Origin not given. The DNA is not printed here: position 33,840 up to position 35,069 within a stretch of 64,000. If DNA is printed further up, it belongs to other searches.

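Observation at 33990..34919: DUF35 scaffold domain fused to a divergent guanylate-kinase-like kinase at the end of a mevalonate operon that has no recognisable second kinase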

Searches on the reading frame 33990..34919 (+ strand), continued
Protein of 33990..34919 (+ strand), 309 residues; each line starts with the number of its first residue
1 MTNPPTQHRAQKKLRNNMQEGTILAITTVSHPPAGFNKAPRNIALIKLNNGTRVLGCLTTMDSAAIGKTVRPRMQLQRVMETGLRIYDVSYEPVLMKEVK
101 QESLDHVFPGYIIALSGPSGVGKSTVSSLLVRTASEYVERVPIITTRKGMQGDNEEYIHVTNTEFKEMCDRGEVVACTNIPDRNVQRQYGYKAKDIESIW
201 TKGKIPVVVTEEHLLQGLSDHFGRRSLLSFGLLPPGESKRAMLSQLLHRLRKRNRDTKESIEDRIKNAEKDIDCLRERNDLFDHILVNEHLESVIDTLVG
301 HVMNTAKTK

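Call 24: find_related_loci(query=A1, collection=genome_contigs, flank=10000)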
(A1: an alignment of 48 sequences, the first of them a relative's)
Query A1 (309 aa) in genome_contigs; peptide patterns used: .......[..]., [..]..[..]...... (x = any residue, [..] = any of these).
600 stretches matched a pattern (row limit reached: there are more); 126 encode a relative of the query (tblastn E <= 1e-3); the best 80 are kept; 80 distinct loci.
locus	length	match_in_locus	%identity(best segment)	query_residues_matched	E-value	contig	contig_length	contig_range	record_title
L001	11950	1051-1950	57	1-304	4e-113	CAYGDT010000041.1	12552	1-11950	MAG TPA_asm: uncultured Candidatus Peribacteria bacterium isolate ERP113451_co3_32 genome assembly, contig: NODE_4041_le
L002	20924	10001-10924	55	1-307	5e-110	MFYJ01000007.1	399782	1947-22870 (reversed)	MAG: Candidatus Peribacteria bacterium RIFOXYB1_FULL_54_35 rifoxyb1_full_scaffold_25, whole genome shotgun sequence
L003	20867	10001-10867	47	5-295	4e-78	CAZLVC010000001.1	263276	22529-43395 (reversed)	MAG TPA_asm: uncultured Candidatus Peribacteria bacterium isolate SRP150892_co2_147 genome assembly, contig: NODE_17_len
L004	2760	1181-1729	30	110-304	1e-15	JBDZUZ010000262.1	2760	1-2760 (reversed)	MAG: Planctomycetaceae bacterium isolate PE_seawater31 NODE_10948_length_2760, whole genome shotgun sequence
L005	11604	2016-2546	29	110-298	6e-14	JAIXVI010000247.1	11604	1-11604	MAG: Planctomycetaceae bacterium isolate D1_MAG_00057 pond_D1_MAG_00057_000000000204, whole genome shotgun sequence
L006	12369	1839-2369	28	110-298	2e-12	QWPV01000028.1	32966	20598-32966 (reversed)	MAG: Planctomycetota bacterium isolate ZH-13MAY13-plancto70 Z130513-80m70-c28, whole genome shotgun sequence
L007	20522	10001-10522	28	112-298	2e-12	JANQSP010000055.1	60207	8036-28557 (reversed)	MAG: Bdellovibrionales bacterium isolate IP30a_bin.14 k99_1405962, whole genome shotgun sequence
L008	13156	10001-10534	28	109-299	2e-12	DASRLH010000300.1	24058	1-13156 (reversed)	MAG TPA_asm: Tepidisphaeraceae bacterium isolate SMAG_U10183 k141_645597, whole genome shotgun sequence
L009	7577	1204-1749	27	110-304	3e-12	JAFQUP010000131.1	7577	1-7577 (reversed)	MAG: Thermoguttaceae bacterium isolate RGIG2165 Goat_Colon.Co__c1507214, whole genome shotgun sequence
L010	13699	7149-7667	34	112-299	7e-12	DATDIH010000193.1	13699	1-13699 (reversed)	MAG TPA_asm: Streptosporangiaceae bacterium isolate SMAG_U299 k141_2392674, whole genome shotgun sequence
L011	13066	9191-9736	27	110-303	1e-11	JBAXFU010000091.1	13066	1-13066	MAG: Phycisphaerae bacterium isolate ELA279 MAG279_91, whole genome shotgun sequence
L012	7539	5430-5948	28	110-295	2e-11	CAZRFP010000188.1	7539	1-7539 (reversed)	MAG TPA_asm: uncultured Planctomycetaceae bacterium isolate SRP193661_co1_189 genome assembly, contig: NODE_9756_length_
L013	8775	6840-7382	26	109-302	2e-11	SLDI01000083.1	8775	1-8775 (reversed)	MAG: Phycisphaeraceae bacterium isolate CSSed162cmB_538 CSSed16-2cmB-32929, whole genome shotgun sequence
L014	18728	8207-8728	29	111-299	2e-11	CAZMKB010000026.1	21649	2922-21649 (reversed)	MAG TPA_asm: uncultured Gemmatimonadota bacterium isolate SRP141376_co1_256 genome assembly, contig: NODE_5222_length_21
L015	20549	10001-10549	26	110-304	7e-11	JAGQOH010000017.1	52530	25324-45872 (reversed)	MAG: Phycisphaerales bacterium isolate HKST-UBA09 NODE_17_length_52530_cov_4.359941, whole genome shotgun sequence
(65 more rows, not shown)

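Call 28: search_protein_families(library=pfam, proteins=[L003:530-1621:-, L003:1649-2605:-, L003:2681-3391:+, L003:3398-3931:+, L003:4384-5094:+, L003:5106-5954:+, L003:6355-7521:+, L003:9989-10903:+, L003:10905-12035:-, L003:12339-13457:-], max_evalue=0.001)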
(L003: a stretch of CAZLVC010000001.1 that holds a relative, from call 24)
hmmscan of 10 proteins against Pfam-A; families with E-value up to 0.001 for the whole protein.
L003:530-1621:- (363 aa): 6 families
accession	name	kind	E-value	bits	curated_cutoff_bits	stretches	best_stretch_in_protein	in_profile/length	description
PF00534.26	Glycos_transf_1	-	3.8e-18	66.1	26.4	1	192-306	8-127/172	Glycosyl transferases group 1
PF13692.12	Glyco_trans_1_4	-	2.3e-17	64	27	1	201-327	3-136/142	Glycosyl transferases group 1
PF13579.12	Glyco_trans_4_4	-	7.6e-10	39.8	29.7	1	15-102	1-92/158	Glycosyl transferase 4-like domain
PF13439.12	Glyco_transf_4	-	1.5e-09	38.6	28.5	1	15-107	2-99/170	Glycosyltransferase Family 4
PF20706.3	GT4-conflict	-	9.5e-07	28.6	26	1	245-308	256-318/385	Family 4 Glycosyltransferase in conflict systems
PF13477.12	Glyco_trans_4_2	-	7.6e-06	26.6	23.4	1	18-108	10-103/139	Glycosyl transferase 4-like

L003:1649-2605:- (318 aa): 6 families
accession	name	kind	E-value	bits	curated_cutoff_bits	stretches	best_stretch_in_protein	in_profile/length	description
PF16363.11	GDP_Man_Dehyd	-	2.3e-64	218.4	27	1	4-312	1-332/332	GDP-mannose 4,6 dehydratase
PF01370.27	Epimerase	-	9.5e-59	199.1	20.9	1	4-231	2-227/240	NAD dependent epimerase/dehydratase family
PF01073.25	3Beta_HSD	-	1.4e-15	57.5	22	1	4-220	1-220/280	3-beta hydroxysteroid dehydrogenase/isomerase family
PF04321.23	RmlD_sub_bind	-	3.9e-14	52.9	27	1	1-205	1-175/287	RmlD substrate binding domain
PF02719.21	Polysacc_synt_2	-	5.9e-14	52.4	20.2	1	3-125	1-130/293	Polysaccharide biosynthesis protein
PF07993.18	NAD_binding_4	-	3.5e-13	49.7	20.1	1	5-178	1-206/258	Male sterility protein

L003:2681-3391:+ (236 aa): 2 families
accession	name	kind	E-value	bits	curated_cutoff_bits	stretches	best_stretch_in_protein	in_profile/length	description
PF00483.29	NTP_transferase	-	7.4e-51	173.5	21.2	1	2-230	1-242/245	Nucleotidyl transferase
PF12804.13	NTP_transf_3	-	9.8e-09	36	27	1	3-182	1-144/160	MobA-like NTP transferase domain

L003:3398-3931:+ (177 aa): 1 family
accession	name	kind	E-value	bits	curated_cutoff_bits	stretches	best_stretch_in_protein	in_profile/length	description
PF00293.34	NUDIX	-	2.9e-15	56.9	21.1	1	30-163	2-133/134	NUDIX domain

L003:4384-5094:+ (236 aa): 1 family
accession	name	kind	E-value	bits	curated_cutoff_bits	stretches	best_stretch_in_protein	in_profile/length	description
PF01255.24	Prenyltransf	-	8.9e-67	225.3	27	1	16-235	1-219/219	Putative undecaprenyl diphosphate synthase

L003:5106-5954:+ (282 aa): 1 family
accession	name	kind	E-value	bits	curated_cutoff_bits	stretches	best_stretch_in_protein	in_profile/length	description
PF00288.32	GHMP_kinases_N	-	8.8e-11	42.3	22.3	1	65-142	2-81/87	GHMP kinases N terminal domain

L003:6355-7521:+ (388 aa): 1 family
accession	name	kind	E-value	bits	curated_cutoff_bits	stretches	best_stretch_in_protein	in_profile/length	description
PF00368.23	HMG-CoA_red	-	1e-88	298.3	27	1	16-388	2-368/368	Hydroxymethylglutaryl-coenzyme A reductase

L003:9989-10903:+ (304 aa): 4 families
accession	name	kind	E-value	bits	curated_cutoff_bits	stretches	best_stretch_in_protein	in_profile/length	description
PF00625.27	Guanylate_kin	-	2.3e-18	67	25.2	1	110-302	4-181/182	Guanylate kinase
PF01796.24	OB_ChsH2_C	-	4.2e-07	30.2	27.1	1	20-73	6-61/65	ChsH2, C-terminal OB-fold domain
PF00005.33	ABC_tran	-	0.00045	21.3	25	0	110-154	13-60/137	ABC transporter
PF13401.12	AAA_22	-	0.00054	20.7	27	0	110-151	7-33/130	AAA domain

L003:10905-12035:- (376 aa): 4 families
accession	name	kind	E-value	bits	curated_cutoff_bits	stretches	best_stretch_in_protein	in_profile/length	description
PF00534.26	Glycos_transf_1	-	1.5e-37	129.2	26.4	1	198-352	17-171/172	Glycosyl transferases group 1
PF13692.12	Glyco_trans_1_4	-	2.1e-31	109.5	27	1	198-337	3-140/142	Glycosyl transferases group 1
PF13439.12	Glyco_transf_4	-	1.4e-08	35.3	28.5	1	35-183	2-169/170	Glycosyltransferase Family 4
PF20706.3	GT4-conflict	-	0.00057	19.4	26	1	150-308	146-316/385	Family 4 Glycosyltransferase in conflict systems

L003:12339-13457:- (372 aa): 6 families
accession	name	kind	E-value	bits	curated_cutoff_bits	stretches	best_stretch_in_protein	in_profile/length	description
PF13692.12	Glyco_trans_1_4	-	5.7e-30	104.9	27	1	203-336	3-142/142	Glycosyl transferases group 1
PF00534.26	Glycos_transf_1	-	1.4e-28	100.1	26.4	1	200-350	14-172/172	Glycosyl transferases group 1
PF13439.12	Glyco_transf_4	-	2.5e-11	44.3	28.5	1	20-185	7-169/170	Glycosyltransferase Family 4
PF20706.3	GT4-conflict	-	1.4e-06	28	26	1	186-362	181-383/385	Family 4 Glycosyltransferase in conflict systems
PF13579.12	Glyco_trans_4_4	-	1.5e-06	29.1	29.7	1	21-181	7-158/158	Glycosyl transferase 4-like domain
PF13524.12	Glyco_trans_1_2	-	2.5e-05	24.7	25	1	267-364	50-142/144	Glycosyl transferase-like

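Call 30: find_encoding_contigs(protein=P0059, flank=10000, max_places=2)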
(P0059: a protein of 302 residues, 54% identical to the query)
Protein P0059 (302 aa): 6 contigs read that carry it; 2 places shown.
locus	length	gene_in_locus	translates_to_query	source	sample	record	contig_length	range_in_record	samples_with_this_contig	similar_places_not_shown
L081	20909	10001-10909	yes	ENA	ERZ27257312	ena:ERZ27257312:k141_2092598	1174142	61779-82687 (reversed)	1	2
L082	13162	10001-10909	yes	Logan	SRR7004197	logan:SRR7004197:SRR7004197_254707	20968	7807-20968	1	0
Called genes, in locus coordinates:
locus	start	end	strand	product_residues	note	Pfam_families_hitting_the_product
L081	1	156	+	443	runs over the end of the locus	PF14841:FliG_M (faint), PF03448:MgtE_N, PF00571:CBS (faint), PF01769:MgtE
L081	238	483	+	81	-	-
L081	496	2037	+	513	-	PF00890:FAD_binding_2, PF01266:DAO, PF07992:Pyr_redox_2 (weak), PF00355:Rieske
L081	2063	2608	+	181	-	-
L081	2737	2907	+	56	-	-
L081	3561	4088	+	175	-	PF00293:NUDIX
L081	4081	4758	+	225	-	PF01255:Prenyltransf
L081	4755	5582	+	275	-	PF00288:GHMP_kinases_N (weak)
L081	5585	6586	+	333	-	PF22700:MVD-like_N, PF18376:MDD_C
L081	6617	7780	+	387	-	PF00368:HMG-CoA_red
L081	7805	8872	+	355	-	PF08545:ACP_syn_III (weak), PF08541:ACP_syn_III_C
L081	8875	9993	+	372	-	PF00108:Thiolase_N, PF00109:ketoacyl-synt, PF08545:ACP_syn_III, PF02803:Thiolase_C, PF22691:Thiolase_C_1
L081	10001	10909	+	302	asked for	PF01796:OB_ChsH2_C, PF00005:ABC_tran (faint), PF00625:Guanylate_kin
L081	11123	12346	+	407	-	PF08323:Glyco_transf_5, PF13439:Glyco_transf_4, PF13579:Glyco_trans_4_4, PF20706:GT4-conflict, PF00534:Glycos_transf_1, PF13692:Glyco_trans_1_4, PF00982:Glyco_transf_20 (weak)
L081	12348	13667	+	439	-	PF03065:Glyco_hydro_57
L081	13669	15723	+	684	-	PF00723:Glyco_hydro_15, PF22422:MGH1-like_GH (faint)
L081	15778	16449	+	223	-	-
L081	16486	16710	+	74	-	-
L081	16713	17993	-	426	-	PF00270:DEAD, PF04851:ResIII (weak), PF00271:Helicase_C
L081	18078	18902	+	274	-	-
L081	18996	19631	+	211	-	PF01863:YgjP-like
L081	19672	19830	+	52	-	-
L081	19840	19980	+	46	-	-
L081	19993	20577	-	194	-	PF02545:Maf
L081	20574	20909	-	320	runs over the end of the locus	PF00579:tRNA-synt_1b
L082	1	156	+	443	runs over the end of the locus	PF14841:FliG_M (faint), PF03448:MgtE_N, PF00571:CBS (faint), PF01769:MgtE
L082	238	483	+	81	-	-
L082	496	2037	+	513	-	PF00890:FAD_binding_2, PF01266:DAO, PF07992:Pyr_redox_2 (weak), PF00355:Rieske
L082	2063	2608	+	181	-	-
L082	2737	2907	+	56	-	-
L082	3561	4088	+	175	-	PF00293:NUDIX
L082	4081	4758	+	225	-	PF01255:Prenyltransf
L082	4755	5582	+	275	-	PF00288:GHMP_kinases_N (weak)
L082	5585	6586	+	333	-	PF22700:MVD-like_N, PF18376:MDD_C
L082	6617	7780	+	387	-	PF00368:HMG-CoA_red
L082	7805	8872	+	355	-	PF08545:ACP_syn_III (weak), PF08541:ACP_syn_III_C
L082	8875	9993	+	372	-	PF00108:Thiolase_N, PF00109:ketoacyl-synt, PF08545:ACP_syn_III, PF02803:Thiolase_C, PF22691:Thiolase_C_1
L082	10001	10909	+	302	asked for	PF01796:OB_ChsH2_C, PF00005:ABC_tran (faint), PF00625:Guanylate_kin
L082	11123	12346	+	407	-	PF08323:Glyco_transf_5, PF13439:Glyco_transf_4, PF13579:Glyco_trans_4_4, PF20706:GT4-conflict, PF00534:Glycos_transf_1, PF13692:Glyco_trans_1_4, PF00982:Glyco_transf_20 (weak)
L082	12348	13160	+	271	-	?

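Call 31: find_encoding_contigs(protein=P0067, flank=10000, max_places=2)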
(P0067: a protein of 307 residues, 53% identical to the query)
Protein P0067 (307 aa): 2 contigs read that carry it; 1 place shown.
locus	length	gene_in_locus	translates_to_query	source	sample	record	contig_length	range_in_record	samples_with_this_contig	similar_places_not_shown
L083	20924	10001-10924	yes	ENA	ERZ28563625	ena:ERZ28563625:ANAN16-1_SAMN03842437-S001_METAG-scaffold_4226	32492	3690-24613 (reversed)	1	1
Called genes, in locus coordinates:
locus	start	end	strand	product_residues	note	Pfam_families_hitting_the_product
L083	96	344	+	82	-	PF01327:Pep_deformylase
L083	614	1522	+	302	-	PF00551:Formyl_trans_N, PF02911:Formyl_trans_C (faint)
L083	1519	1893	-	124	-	PF02482:Ribosomal_S30AE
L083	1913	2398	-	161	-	PF01161:PBP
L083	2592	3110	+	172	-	PF00293:NUDIX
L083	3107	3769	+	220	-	PF01255:Prenyltransf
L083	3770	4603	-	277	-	PF00348:polyprenyl_synt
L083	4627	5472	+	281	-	PF00288:GHMP_kinases_N (faint)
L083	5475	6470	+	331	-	PF22700:MVD-like_N, PF00288:GHMP_kinases_N (weak), PF18376:MDD_C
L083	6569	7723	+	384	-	PF00368:HMG-CoA_red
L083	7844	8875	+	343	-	PF08541:ACP_syn_III_C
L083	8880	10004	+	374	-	PF00108:Thiolase_N, PF00109:ketoacyl-synt (weak), PF08545:ACP_syn_III, PF02803:Thiolase_C, PF22691:Thiolase_C_1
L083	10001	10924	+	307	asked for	PF01796:OB_ChsH2_C (weak), PF00625:Guanylate_kin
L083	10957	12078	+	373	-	PF13529:Peptidase_C39_2, PF07719:TPR_2 (faint), PF13181:TPR_8 (faint), PF13424:TPR_12 (faint)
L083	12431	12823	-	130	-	PF01894:YjbQ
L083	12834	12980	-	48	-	-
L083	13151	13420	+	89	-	PF04221:RelB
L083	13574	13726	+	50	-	PF05016:ParE_toxin (weak), PF15738:YafQ_toxin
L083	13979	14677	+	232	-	-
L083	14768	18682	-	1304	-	-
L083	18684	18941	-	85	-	-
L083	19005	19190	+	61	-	-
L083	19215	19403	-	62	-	-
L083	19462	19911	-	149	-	-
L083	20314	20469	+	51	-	-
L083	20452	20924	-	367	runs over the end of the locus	-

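Call 32: predict_structure(alignment_id=A1)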
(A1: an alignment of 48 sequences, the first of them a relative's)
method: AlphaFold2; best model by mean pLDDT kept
length: 309 residues; sequences in the alignment: 48
mean_pLDDT: 91.5   pTM: 0.68
mean pLDDT of the five models: 91.5, 90.9, 89.8, 89.7, 89.4
residues with pLDDT >= 90: 236; 70-90: 59; 50-70: 14; < 50: 0
segments of 3 or more residues with pLDDT < 50: none
pLDDT, mean of each block of 10 residues (from residue 1): 77 95 97 90 97 97 94 94 92 77 66 95 95 97 94 90 97 95 86 97 96 93 95 95 93 86 91 91 93 94 87
secondary structure, 60 per line:
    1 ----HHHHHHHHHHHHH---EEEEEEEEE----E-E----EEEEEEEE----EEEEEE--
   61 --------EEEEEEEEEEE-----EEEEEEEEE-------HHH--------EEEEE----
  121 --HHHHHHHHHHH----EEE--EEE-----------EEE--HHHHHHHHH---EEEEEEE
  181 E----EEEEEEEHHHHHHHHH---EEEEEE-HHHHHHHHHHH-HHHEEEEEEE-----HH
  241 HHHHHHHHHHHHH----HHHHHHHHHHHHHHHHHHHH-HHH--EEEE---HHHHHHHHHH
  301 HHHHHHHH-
elements in order: H5-17 E21-29 E41-48 E53-58 E69-79 E85-93 E112-116 H123-133 E138-140 E143-145 E157-159 H162-170 E174-181 E186-192 H193-201 E205-210 H212-222 E227-233 H239-253 H258-277 E284-287 H291-308

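Call 36: fold_search(model_id=the predicted structure, library=pdb)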
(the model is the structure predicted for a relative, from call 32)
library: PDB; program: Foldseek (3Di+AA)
matches with E <= 10: 1407; with E <= 0.001: 166
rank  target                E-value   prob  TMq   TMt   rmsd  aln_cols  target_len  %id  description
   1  8pts_A                1.4e-15  1.00  0.49  0.73   4.4       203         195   23  human GUK1 in complex with compound AT8001 (released 2024-07-24)
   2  7luy_D                2.1e-15  1.00  0.53  0.78   2.7       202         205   25  Crystal Structure of guanylate kinase from Bartonella henselae str. Houston-1 (released 2021-03-17)
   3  9jaf_A                2.5e-15  1.00  0.56  0.87   2.2       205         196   23  GMPK in complex with GMP and sulfate (released 2025-09-03)
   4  9jae_A                2.6e-15  1.00  0.43  0.64   6.3       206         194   24  GMPK(S37P mutant) (released 2025-09-03)
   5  7luy_A                3.8e-15  1.00  0.55  0.80   2.3       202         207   25  Crystal Structure of guanylate kinase from Bartonella henselae str. Houston-1 (released 2021-03-17)
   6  9jaf_B                4.3e-15  1.00  0.55  0.86   2.4       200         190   24  GMPK in complex with GMP and sulfate (released 2025-09-03)
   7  7luy_C                4.8e-15  1.00  0.54  0.80   2.3       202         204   25  Crystal Structure of guanylate kinase from Bartonella henselae str. Houston-1 (released 2021-03-17)
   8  3tr0                  5.1e-15  1.00  0.55  0.82   2.3       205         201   22  Structure of guanylate kinase (gmk) from Coxiella burnetii (released 2011-09-21)
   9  1gky                  5.8e-15  1.00  0.54  0.87   2.3       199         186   22  REFINED STRUCTURE OF THE COMPLEX BETWEEN GUANYLATE KINASE AND ITS SUBSTRATE GMP AT 2.0 ANGSTROMS RESOLUTION (released 1994-01-31)
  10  9lo3                  6.1e-15  1.00  0.55  0.85   2.5       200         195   24  Transition state analogue(GMPK in complex with GMP, ADP, Mg2+ and AlF4- at 277 K) (released 2025-09-10)
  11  8egl_A                8.3e-15  1.00  0.55  0.82   1.9       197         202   24  Crystal Structure of Guanylate kinase from Pseudomonas aeruginosa PAO1 in complex with GMP and ADP (released 2022-09-28)
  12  8pts_B                8.8e-15  1.00  0.47  0.72   4.7       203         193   24  human GUK1 in complex with compound AT8001 (released 2024-07-24)
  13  4f4j_A                8.8e-15  1.00  0.43  0.67   5.8       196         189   22  Conversion of the enzyme guanylate kinase into a mitotic spindle orienting protein by a single mutation that inhibits  (released 2012-06-13)
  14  7s5e_A                1.1e-14  1.00  0.54  0.80   2.6       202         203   19  Crystal structure of a guanylate kinase from Stenotrophomonas maltophilia K279a with heterogeneous ligand states of GM (released 2021-09-22)
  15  9jai_B                1.1e-14  1.00  0.53  0.85   2.6       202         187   23  GMPK in complex with GMP and ADP (released 2025-09-03)
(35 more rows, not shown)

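Call 38: search_protein_representatives(alignment_id=A1)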
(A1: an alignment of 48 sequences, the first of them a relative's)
Query: 48 sequences, 306 profile positions. Proteins with E-value up to 0.001 (for the whole library): 8508; up to 1e-10: 1065; up to 1e-30: 26. The best 150 are listed.
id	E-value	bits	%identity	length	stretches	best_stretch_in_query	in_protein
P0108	5.3e-146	501.9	-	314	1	1-303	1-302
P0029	4.0e-139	479.3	-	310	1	2-303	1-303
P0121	1.2e-113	395.7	-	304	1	3-298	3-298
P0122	3.4e-111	387.6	-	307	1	1-304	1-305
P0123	4.0e-106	370.9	-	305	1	3-304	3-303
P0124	4.3e-92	324.8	-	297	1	3-302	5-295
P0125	3.6e-89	315.2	-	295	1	1-302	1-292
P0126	7.1e-89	314.3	-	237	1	1-231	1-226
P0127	3.4e-80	285.8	-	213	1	107-302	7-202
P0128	4.1e-80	285.5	-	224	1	104-303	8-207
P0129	1.7e-77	276.9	-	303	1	4-298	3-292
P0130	6.9e-73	261.8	-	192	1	157-301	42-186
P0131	7.8e-59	215.6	-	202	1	108-304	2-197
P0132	2.5e-56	207.4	-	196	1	110-297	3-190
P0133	1.5e-55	204.8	-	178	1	131-303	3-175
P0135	9.6e-52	192.3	-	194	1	110-301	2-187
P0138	5.8e-46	173.4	-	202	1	108-299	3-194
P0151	1.6e-27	112.8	-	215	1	110-271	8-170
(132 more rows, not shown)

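Call 40: find_encoding_contigs(protein=P0129, flank=10000, max_places=2)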
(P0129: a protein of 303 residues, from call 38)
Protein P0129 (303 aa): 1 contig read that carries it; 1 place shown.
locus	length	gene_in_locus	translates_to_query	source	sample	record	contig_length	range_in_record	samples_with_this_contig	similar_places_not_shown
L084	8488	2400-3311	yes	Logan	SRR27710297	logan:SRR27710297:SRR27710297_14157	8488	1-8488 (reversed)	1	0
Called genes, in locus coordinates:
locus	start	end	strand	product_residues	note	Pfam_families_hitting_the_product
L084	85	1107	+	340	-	PF01154:HMG_CoA_synt_N (weak), PF08545:ACP_syn_III (weak), PF08541:ACP_syn_III_C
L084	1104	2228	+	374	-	PF00108:Thiolase_N, PF00109:ketoacyl-synt (weak), PF08545:ACP_syn_III, PF02803:Thiolase_C, PF22691:Thiolase_C_1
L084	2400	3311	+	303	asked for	-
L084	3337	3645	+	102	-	-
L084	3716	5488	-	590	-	PF13522:GATase_6, PF13537:GATase_7, PF13580:SIS_2 (faint), PF01380:SIS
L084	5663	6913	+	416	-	PF00709:Adenylsucc_synt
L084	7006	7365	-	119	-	PF00072:Response_reg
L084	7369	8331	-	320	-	PF00512:HisKA, PF02518:HATPase_c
